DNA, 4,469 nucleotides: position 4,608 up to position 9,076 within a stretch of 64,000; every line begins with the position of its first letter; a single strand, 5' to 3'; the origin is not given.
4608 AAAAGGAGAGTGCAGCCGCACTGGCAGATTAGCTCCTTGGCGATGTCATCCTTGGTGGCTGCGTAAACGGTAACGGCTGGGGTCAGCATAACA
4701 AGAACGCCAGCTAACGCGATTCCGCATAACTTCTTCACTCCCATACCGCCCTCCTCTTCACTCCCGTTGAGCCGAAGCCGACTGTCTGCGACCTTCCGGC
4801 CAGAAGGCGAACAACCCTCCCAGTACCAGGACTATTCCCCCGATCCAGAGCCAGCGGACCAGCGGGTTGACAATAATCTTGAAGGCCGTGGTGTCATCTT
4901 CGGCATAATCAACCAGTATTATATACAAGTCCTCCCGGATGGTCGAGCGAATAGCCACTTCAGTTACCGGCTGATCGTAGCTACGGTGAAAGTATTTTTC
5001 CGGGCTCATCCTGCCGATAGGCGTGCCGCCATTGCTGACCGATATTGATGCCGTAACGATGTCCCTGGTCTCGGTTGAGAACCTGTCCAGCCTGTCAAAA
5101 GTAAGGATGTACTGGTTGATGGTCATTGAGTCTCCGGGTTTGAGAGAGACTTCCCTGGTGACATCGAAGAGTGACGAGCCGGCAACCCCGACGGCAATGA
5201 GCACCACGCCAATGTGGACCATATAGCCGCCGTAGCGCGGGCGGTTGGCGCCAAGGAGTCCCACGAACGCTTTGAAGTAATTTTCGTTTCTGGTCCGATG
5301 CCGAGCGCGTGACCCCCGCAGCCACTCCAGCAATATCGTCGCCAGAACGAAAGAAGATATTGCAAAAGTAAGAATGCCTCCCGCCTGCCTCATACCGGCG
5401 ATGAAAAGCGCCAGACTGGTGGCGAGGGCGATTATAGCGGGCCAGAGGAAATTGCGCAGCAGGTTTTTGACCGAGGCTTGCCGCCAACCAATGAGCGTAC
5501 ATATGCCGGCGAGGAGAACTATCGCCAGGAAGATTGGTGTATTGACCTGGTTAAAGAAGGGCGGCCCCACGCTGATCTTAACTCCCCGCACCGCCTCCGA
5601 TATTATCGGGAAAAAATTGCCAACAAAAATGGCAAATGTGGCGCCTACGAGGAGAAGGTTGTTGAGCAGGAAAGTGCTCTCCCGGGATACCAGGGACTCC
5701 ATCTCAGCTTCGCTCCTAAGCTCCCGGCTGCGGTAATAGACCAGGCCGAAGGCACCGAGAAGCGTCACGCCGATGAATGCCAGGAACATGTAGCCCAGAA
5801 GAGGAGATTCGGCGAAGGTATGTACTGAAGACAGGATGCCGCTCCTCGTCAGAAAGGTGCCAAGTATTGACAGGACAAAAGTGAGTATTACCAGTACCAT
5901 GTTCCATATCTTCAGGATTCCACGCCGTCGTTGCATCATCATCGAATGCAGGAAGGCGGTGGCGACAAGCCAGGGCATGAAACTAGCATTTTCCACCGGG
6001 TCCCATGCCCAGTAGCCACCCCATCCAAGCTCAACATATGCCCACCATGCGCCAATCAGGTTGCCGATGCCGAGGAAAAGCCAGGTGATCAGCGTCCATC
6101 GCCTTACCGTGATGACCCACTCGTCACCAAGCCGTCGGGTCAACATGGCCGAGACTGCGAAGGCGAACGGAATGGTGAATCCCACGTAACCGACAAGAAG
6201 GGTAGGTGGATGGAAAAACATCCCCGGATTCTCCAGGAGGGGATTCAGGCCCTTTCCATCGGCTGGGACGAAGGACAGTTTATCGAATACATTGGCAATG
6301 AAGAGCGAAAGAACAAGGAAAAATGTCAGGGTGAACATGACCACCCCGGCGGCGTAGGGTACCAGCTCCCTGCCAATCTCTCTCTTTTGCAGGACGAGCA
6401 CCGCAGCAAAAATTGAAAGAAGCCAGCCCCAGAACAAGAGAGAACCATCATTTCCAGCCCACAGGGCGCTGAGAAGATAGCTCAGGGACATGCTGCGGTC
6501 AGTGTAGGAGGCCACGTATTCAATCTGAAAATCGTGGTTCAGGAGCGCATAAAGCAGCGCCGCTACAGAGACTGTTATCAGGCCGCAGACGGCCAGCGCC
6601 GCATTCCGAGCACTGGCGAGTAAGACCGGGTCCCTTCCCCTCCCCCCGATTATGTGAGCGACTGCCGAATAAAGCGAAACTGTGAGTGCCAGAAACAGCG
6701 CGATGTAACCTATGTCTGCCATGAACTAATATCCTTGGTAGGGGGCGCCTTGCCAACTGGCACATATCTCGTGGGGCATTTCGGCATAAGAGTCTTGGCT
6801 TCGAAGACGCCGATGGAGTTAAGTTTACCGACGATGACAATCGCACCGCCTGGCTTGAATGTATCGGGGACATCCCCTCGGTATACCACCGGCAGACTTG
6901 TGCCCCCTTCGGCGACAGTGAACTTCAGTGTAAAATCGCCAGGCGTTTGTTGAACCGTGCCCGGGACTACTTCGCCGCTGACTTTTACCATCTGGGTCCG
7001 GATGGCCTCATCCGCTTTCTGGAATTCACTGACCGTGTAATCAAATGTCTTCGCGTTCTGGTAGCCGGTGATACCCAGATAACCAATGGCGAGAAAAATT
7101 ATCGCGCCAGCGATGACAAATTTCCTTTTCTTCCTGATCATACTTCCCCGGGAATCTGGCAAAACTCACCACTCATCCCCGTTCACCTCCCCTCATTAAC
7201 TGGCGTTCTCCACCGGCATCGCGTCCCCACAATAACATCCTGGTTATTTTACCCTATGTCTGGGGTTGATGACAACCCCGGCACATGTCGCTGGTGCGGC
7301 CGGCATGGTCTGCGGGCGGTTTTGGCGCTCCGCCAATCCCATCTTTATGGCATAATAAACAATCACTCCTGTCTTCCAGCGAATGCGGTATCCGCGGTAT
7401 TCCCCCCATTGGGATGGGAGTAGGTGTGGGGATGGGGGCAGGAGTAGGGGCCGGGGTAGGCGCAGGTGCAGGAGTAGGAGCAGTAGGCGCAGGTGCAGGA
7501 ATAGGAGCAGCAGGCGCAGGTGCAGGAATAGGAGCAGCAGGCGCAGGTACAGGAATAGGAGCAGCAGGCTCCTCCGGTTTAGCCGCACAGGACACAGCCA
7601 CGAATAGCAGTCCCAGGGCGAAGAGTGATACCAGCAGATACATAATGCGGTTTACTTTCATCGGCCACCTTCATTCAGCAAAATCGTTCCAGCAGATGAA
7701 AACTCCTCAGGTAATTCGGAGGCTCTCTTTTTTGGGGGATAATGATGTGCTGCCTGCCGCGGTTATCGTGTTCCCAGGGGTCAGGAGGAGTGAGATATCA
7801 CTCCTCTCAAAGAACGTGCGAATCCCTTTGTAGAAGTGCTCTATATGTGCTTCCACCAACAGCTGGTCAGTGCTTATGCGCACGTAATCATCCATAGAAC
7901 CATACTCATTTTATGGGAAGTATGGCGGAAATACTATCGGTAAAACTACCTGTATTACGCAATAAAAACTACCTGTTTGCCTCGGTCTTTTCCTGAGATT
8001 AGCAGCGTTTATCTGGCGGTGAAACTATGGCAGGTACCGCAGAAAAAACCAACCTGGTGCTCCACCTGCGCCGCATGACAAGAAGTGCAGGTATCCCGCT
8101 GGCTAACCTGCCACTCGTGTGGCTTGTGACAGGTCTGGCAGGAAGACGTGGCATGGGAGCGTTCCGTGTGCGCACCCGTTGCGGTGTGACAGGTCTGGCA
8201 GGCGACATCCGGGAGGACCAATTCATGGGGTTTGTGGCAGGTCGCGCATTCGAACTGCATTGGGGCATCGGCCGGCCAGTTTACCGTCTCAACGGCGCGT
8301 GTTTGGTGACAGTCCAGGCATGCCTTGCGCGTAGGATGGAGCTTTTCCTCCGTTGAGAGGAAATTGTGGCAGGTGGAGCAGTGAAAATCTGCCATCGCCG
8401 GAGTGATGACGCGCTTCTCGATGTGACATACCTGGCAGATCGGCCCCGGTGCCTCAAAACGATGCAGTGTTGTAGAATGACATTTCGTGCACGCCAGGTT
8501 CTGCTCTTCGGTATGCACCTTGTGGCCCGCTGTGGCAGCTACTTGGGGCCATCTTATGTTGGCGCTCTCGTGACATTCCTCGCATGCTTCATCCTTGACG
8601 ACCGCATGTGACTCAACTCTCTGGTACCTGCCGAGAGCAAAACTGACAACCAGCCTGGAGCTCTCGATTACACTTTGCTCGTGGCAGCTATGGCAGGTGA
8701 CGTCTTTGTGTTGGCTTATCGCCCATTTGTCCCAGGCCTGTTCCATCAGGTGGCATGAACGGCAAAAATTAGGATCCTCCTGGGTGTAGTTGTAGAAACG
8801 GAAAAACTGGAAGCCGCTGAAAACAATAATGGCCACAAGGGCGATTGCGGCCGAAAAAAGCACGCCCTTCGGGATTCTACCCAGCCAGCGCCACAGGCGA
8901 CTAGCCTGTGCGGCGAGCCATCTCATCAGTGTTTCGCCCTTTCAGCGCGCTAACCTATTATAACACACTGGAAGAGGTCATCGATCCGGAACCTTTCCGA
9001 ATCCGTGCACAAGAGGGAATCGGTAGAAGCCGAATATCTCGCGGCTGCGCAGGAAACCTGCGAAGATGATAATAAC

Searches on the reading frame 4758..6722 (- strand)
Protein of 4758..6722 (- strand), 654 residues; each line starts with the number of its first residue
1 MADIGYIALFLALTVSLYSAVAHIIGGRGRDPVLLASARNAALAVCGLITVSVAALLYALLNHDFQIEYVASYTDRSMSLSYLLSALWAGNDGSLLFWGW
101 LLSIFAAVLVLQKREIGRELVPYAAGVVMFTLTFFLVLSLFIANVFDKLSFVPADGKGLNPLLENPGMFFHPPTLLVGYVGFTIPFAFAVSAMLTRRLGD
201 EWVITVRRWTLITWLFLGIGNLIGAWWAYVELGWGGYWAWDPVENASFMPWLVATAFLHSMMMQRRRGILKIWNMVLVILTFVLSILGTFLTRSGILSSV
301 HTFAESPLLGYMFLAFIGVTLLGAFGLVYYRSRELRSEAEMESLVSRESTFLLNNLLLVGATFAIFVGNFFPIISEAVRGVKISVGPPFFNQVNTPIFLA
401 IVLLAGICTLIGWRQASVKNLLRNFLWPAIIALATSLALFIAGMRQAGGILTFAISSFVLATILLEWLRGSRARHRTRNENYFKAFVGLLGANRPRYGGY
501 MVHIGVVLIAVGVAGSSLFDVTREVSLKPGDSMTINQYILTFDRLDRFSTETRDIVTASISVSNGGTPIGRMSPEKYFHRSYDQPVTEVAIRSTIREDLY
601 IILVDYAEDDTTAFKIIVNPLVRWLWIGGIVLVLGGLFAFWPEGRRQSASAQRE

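Call 49: search_protein_families(library=pfam, proteins=[window:4758-6722:-], max_evalue=0.00001)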
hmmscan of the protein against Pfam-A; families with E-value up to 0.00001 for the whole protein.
window:4758-6722:- (654 aa): 2 families
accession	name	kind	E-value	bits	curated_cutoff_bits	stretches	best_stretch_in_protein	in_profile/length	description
PF16327.10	CcmF_C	-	2.8e-67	227.7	28.7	1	314-640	1-320/323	Cytochrome c-type biogenesis protein CcmF C-terminal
PF01578.25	Cytochrom_C_asm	-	5.5e-39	134.4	29.9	1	93-294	6-206/212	Cytochrome C assembly protein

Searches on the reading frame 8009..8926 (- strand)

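Call 49: search_protein_families(library=pfam, proteins=[window:8009-8926:-], max_evalue=0.00001)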
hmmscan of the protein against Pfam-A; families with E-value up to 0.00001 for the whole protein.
window:8009-8926:- (305 aa): 3 families
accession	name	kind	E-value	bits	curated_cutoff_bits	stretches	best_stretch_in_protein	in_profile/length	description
PF14522.11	Cytochrome_C7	-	8.3e-12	45.2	24.8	0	133-188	3-67/67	Cytochrome c7 and related cytochrome c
PF14537.11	Cytochrom_c3_2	-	3.7e-11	43.8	25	0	179-248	5-79/79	Cytochrome c3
PF09699.15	Paired_CXXCH_1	-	1.7e-06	28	20.6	0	107-152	1-38/41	Doubled CXXCH motif (Paired_CXXCH_1)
